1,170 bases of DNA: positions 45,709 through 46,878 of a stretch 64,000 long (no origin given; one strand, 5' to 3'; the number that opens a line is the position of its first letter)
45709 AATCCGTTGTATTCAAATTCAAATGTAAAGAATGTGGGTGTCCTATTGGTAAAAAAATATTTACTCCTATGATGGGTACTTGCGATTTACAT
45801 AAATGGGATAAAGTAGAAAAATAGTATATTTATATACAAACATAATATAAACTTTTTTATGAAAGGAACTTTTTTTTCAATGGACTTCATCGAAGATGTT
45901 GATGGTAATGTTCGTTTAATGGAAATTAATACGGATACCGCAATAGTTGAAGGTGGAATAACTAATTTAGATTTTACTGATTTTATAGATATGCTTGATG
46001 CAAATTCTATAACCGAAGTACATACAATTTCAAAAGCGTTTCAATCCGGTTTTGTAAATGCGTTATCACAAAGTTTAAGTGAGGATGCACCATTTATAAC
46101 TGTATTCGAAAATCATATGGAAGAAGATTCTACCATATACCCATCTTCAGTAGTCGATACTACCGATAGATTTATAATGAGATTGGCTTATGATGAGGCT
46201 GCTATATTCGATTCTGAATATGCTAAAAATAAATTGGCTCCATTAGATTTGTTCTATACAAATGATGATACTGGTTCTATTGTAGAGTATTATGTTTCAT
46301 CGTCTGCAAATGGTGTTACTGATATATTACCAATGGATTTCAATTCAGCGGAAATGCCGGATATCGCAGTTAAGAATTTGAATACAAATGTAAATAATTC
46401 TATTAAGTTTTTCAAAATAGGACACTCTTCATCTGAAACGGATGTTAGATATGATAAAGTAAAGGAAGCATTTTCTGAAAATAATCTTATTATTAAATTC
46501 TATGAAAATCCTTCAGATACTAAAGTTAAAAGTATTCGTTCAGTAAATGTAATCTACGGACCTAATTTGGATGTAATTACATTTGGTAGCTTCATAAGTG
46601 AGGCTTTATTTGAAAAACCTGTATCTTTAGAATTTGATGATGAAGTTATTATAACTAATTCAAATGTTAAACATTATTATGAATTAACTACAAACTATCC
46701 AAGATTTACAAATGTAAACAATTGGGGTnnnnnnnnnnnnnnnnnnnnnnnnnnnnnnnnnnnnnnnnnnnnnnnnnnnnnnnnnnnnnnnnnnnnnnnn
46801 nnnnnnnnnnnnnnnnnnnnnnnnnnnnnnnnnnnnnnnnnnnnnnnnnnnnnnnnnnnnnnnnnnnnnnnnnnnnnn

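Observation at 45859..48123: Protein ending in two tandem Hint (intein-like) domains with no C-extein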

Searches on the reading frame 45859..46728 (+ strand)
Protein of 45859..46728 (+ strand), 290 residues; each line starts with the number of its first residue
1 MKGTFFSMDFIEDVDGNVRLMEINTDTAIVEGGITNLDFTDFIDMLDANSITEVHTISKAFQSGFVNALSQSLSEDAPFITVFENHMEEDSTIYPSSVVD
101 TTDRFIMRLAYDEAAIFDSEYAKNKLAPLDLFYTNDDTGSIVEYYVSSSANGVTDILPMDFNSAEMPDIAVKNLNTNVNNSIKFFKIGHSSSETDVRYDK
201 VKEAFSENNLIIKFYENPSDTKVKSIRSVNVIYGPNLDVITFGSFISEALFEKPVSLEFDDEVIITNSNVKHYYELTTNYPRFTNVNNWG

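Call 27: predict_structure(alignment_id=A3)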
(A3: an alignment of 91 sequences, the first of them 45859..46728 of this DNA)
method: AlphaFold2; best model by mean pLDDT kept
length: 290 residues; sequences in the alignment: 91
mean_pLDDT: 89.7   pTM: 0.84
mean pLDDT of the five models: 89.7, 89.4, 89.2, 88.1, 88.0
residues with pLDDT >= 90: 201; 70-90: 71; 50-70: 11; < 50: 7
segments of 3 or more residues with pLDDT < 50: 284-290
pLDDT, mean of each block of 10 residues (from residue 1): 94 89 85 91 98 96 95 98 94 86 94 85 88 94 94 94 94 75 92 97 94 92 94 93 93 91 87 82 45
secondary structure, 60 per line:
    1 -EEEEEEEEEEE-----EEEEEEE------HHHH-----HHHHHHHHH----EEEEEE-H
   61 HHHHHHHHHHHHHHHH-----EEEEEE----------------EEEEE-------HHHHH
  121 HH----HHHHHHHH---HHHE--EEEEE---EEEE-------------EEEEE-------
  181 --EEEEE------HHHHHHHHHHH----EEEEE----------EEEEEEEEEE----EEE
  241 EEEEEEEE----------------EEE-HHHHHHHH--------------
elements in order: E2-12 E18-24 H31-34 H40-48 E53-58 H60-76 E82-87 E104-108 H116-122 H127-134 E144-148 E152-155 E169-173 E183-187 H194-204 E209-213 E224-233 E238-248 E265-267 H269-276

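Call 36: search_solved_structures(query=A3, max_evalue=10, show_alignments=0)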
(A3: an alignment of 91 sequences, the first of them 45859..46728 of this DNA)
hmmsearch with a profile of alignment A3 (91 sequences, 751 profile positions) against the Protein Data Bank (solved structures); distinct sequences matched with E-value up to 10: 74 (the best 60 are shown).
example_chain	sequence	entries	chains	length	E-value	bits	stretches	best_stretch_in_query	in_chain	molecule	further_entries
2lwy_A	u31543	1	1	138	4.1e-23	84.8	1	463-595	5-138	BACTERIAL INTEIN-LIKE DOMAIN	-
6y75_A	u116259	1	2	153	4.7e-22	81.4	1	463-597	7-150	NAD(P)(+)--arginine ADP-ribosyltransferase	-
6tmm_AAA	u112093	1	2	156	5e-22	81.3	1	463-597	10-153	NAD(P)(+)--arginine ADP-ribosyltransferase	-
6tmm_BBB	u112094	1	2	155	5.3e-22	81.2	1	463-597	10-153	NAD(P)(+)--arginine ADP-ribosyltransferase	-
6y75_B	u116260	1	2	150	7.9e-22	80.6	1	463-595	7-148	NAD(P)(+)--arginine ADP-ribosyltransferase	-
8w20_A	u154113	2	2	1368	3.8e-18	68.4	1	462-597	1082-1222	Intein C-terminal splicing domain-containing protein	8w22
8ubs_A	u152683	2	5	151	6.2e-11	44.6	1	476-596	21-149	NrdJ-1 | Nrdj-1 intein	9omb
7cfv_A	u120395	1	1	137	7e-11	44.4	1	472-595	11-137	Spl DnaX mini-intein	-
6rpq_A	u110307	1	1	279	5.1e-09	38.2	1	647-750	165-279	Ubiquitin-like protein SMT3,1108aa long hypothetical cell division control protein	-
1mi8_A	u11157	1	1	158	5.7e-09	38.1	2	472-552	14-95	DnaB intein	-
6qaz_A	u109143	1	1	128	8.3e-09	37.5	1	467-595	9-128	cyanophage-like gp41-1 intein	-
4e2u_A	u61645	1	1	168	1e-08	37.2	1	488-596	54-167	Pho radA intein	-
6riz_A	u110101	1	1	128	2.2e-08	36.1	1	467-595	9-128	gp41-1 intein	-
2jmz_A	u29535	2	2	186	2.8e-08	35.8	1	487-588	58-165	Hypothetical protein MJ0781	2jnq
4j2j_A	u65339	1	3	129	4e-08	35.3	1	603-709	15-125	Ataxin-1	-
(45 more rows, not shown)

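Call 41: search_solved_structures(query=A5, max_evalue=10, show_alignments=3)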
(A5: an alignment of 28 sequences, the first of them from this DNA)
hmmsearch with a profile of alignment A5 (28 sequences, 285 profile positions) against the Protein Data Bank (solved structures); distinct sequences matched with E-value up to 10: 5.
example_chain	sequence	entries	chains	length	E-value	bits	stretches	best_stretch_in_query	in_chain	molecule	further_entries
3h8q_A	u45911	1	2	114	0.22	14.2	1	115-173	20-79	Thioredoxin reductase 3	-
2lv3_A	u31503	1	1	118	0.42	13.3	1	116-173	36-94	Thioredoxin reductase 3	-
8g99_C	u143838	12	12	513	0.71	12.6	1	87-186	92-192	DNA primase large subunit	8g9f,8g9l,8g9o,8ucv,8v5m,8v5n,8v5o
9sjn_A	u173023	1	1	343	1.4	11.6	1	129-219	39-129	Cas8f fusion with HNH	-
8ydb_J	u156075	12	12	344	1.4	11.6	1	129-219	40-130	Cas8f fusion with HNH | HNH endonuclease | a protein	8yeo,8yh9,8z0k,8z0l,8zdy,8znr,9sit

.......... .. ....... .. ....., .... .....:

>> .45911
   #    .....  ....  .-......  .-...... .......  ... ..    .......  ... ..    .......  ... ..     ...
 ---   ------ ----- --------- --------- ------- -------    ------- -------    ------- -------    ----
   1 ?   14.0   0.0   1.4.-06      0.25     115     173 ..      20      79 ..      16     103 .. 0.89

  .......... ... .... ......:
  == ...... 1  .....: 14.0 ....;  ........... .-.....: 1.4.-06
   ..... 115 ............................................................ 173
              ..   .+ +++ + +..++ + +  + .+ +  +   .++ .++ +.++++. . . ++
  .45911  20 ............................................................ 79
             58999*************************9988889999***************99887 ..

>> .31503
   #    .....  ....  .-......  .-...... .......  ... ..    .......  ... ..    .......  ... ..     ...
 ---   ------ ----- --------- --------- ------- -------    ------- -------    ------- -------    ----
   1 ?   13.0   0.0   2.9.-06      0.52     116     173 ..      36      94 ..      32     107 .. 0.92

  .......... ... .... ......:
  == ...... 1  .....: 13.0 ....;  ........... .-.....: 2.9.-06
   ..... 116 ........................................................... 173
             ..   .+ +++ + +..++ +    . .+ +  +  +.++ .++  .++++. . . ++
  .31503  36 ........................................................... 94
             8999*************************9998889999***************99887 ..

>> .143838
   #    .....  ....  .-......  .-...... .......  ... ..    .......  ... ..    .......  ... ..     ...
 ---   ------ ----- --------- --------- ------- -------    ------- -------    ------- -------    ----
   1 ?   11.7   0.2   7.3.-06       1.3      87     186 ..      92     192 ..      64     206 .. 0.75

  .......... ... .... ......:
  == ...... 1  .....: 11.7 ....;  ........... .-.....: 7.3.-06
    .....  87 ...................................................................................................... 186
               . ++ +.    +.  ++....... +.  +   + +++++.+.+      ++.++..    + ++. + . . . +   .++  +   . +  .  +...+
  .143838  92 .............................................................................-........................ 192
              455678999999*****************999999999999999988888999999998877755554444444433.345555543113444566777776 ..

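Call 48: search_protein_representatives(alignment_id=A5)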
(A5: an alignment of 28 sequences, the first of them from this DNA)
Query: 28 sequences, 285 profile positions. Proteins with E-value up to 0.001 (for the whole library): 330; up to 1e-10: 256; up to 1e-30: 122. The best 150 are listed.
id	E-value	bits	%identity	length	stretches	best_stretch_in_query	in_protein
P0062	5.3e-115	400.2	-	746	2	1-283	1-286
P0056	2.4e-113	394.8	-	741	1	1-283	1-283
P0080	6.0e-112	390.2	-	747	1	1-283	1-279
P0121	7.9e-110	383.3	-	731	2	1-283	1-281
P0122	3.1e-109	381.3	-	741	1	1-281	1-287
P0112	3.6e-109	381.1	-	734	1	1-283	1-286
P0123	7.2e-109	380.1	-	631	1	1-283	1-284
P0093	5.2e-104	364.2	-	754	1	1-282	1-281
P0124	1.1e-102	359.8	-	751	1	1-282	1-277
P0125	1.4e-100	352.9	-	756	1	1-282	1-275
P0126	1.4e-98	346.3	-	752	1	1-282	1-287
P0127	4.1e-98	344.8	-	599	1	1-282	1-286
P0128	4.7e-97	341.3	-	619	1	1-283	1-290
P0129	4.6e-96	338.1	-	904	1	1-282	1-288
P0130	5.4e-96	337.9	-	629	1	1-282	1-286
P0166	4.6e-78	279.0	-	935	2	1-258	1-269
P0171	6.3e-76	272.0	-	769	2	1-261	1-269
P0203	2.8e-58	214.1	-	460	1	1-283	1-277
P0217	1.9e-43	165.4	-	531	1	1-282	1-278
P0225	2.5e-35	138.8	-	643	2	1-251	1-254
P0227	4.2e-35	138.1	-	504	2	1-280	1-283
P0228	1.2e-34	136.6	-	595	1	1-266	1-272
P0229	3.1e-34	135.2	-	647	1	1-255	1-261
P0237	1.2e-30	123.5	-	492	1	1-266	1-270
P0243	1.5e-29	119.8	-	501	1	1-250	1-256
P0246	5.8e-29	117.9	-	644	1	1-279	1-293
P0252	5.5e-28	114.7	-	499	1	1-253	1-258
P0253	1.5e-27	113.3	-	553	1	1-242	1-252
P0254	2.8e-27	112.4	-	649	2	65-272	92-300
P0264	1.3e-25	106.9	-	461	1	1-248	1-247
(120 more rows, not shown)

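Call 56: search_protein_families(library=pfam, proteins=[P0246, P0254, P0217, P0227, P0225, P0166, P0171, P0229, P0253], max_evalue=0.01)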
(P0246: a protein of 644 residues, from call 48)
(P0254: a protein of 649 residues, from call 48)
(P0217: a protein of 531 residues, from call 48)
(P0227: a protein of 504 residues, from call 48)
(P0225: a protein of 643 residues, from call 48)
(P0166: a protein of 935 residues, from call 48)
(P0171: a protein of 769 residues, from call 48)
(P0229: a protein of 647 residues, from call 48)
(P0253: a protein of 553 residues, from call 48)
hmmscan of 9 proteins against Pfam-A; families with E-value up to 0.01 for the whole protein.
P0246 (644 aa): 0 families

P0254 (649 aa): 1 family
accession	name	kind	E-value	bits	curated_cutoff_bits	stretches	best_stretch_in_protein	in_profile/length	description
PF13884.11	Peptidase_S74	-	0.0021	18.8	22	1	577-618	1-50/58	Chaperone of endosialidase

P0217 (531 aa): 1 family
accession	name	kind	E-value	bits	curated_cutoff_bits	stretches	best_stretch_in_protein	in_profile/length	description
PF13884.11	Peptidase_S74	-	0.0035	18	22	1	460-504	1-49/58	Chaperone of endosialidase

P0227 (504 aa): 0 families

P0225 (643 aa): 8 families
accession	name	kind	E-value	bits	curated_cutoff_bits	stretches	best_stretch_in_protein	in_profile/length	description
PF07591.16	PT-HINT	-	4.9e-11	43.5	27.7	1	528-641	18-136/137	Pretoxin HINT domain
PF14890.11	Intein_splicing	-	1.4e-09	38.4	35.8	2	511-596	1-90/155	Intein splicing domain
PF01079.26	Hint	-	7.1e-09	36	29.7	1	498-600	7-116/213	Hint module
PF14623.11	Vint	-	0.00065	20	27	1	503-579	1-68/166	Hint-domain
PF05203.21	Hom_end_hint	-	0.00071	20.1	32.1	0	504-530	1-27/228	Hom_end-associated Hint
PF24957.1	DrmE_C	-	0.003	17.7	27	0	378-425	5-51/181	DISARM protein DrmE, C-terminal domain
PF08517.17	AXH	-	0.0048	17.8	33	0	505-580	1-84/116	Ataxin-1 and HBP1 module (AXH)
PF13403.11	Hint_2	-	0.0095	16.8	28.4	0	504-579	2-79/147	Hint domain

P0166 (935 aa): 7 families
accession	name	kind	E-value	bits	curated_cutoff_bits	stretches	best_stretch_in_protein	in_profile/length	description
PF14890.11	Intein_splicing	-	4.2e-16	59.6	35.8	2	653-793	7-155/155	Intein splicing domain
PF08517.17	AXH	-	1.1e-10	42.4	33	1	643-742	1-106/116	Ataxin-1 and HBP1 module (AXH)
PF07591.16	PT-HINT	-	1.5e-10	41.9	27.7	1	656-793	9-136/137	Pretoxin HINT domain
PF05203.21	Hom_end_hint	-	3e-10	40.9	32.1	1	797-831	1-34/228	Hom_end-associated Hint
PF13403.11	Hint_2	-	6.1e-08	33.6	28.4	1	641-674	1-34/147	Hint domain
PF01079.26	Hint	-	1.6e-07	31.6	29.7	1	637-768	8-136/213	Hint module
PF14623.11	Vint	-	1.5e-06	28.6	27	0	796-872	1-71/166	Hint-domain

P0171 (769 aa): 5 families
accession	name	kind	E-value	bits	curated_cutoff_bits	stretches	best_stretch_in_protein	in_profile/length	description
PF08517.17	AXH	-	2.3e-10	41.4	33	1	618-723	1-111/116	Ataxin-1 and HBP1 module (AXH)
PF07591.16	PT-HINT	-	3.1e-08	34.4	27.7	1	629-716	6-98/137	Pretoxin HINT domain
PF14890.11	Intein_splicing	-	3.7e-07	30.5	35.8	1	624-766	1-155/155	Intein splicing domain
PF01079.26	Hint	-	2.5e-05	24.4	29.7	1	615-691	11-89/213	Hint module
PF05203.21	Hom_end_hint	-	0.00027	21.4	32.1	1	617-646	1-30/228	Hom_end-associated Hint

P0229 (647 aa): 6 families
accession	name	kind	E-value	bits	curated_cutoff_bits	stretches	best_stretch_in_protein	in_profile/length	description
PF07591.16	PT-HINT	-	1.4e-10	42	27.7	1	458-595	1-136/137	Pretoxin HINT domain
PF14890.11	Intein_splicing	-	7.8e-09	36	35.8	1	466-595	10-155/155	Intein splicing domain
PF01079.26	Hint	-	3.9e-08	33.6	29.7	1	449-567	10-134/213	Hint module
PF08517.17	AXH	-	1.7e-07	32.1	33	1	459-553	7-112/116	Ataxin-1 and HBP1 module (AXH)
PF13403.11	Hint_2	-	5.7e-07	30.4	28.4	1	452-487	2-37/147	Hint domain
PF14623.11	Vint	-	0.0025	18.1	27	1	452-530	2-71/166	Hint-domain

P0253 (553 aa): 0 families

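Call 57: search_protein_families(library=pfam, proteins=[P0243, P0252, P0237, P0228, P0264], max_evalue=10)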
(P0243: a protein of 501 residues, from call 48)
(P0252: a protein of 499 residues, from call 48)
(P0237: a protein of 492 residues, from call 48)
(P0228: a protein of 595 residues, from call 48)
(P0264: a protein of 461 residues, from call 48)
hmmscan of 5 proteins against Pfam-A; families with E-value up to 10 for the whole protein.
P0243 (501 aa): 1 family
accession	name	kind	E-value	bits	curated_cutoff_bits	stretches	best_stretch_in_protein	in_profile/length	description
PF23660.1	NOMO_8th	-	0.024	15.1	27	1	370-433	16-79/105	NOMO eighth prealbumin-like domain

P0252 (499 aa): 0 families

P0237 (492 aa): 1 family
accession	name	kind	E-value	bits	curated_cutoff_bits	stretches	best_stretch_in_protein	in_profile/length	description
PF10877.13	DUF2671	-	0.065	13.6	23.2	1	6-26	44-64/89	Protein of unknown function (DUF2671)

P0228 (595 aa): 7 families
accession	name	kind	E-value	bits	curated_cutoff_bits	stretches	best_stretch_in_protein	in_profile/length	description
PF07591.16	PT-HINT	-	1.6e-13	51.5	27.7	1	473-591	8-136/137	Pretoxin HINT domain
PF14890.11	Intein_splicing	-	4.6e-12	46.4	35.8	2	466-547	1-91/155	Intein splicing domain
PF05203.21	Hom_end_hint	-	1.1e-05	26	32.1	1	459-487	1-29/228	Hom_end-associated Hint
PF08517.17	AXH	-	3.4e-05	24.8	33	1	460-535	1-84/116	Ataxin-1 and HBP1 module (AXH)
PF14623.11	Vint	-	0.00019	21.7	27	1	459-544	2-78/166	Hint-domain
PF01079.26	Hint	-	0.00052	20.1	29.7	1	458-536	12-92/213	Hint module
PF13403.11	Hint_2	-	0.00083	20.2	28.4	1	459-491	2-33/147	Hint domain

P0264 (461 aa): 0 families
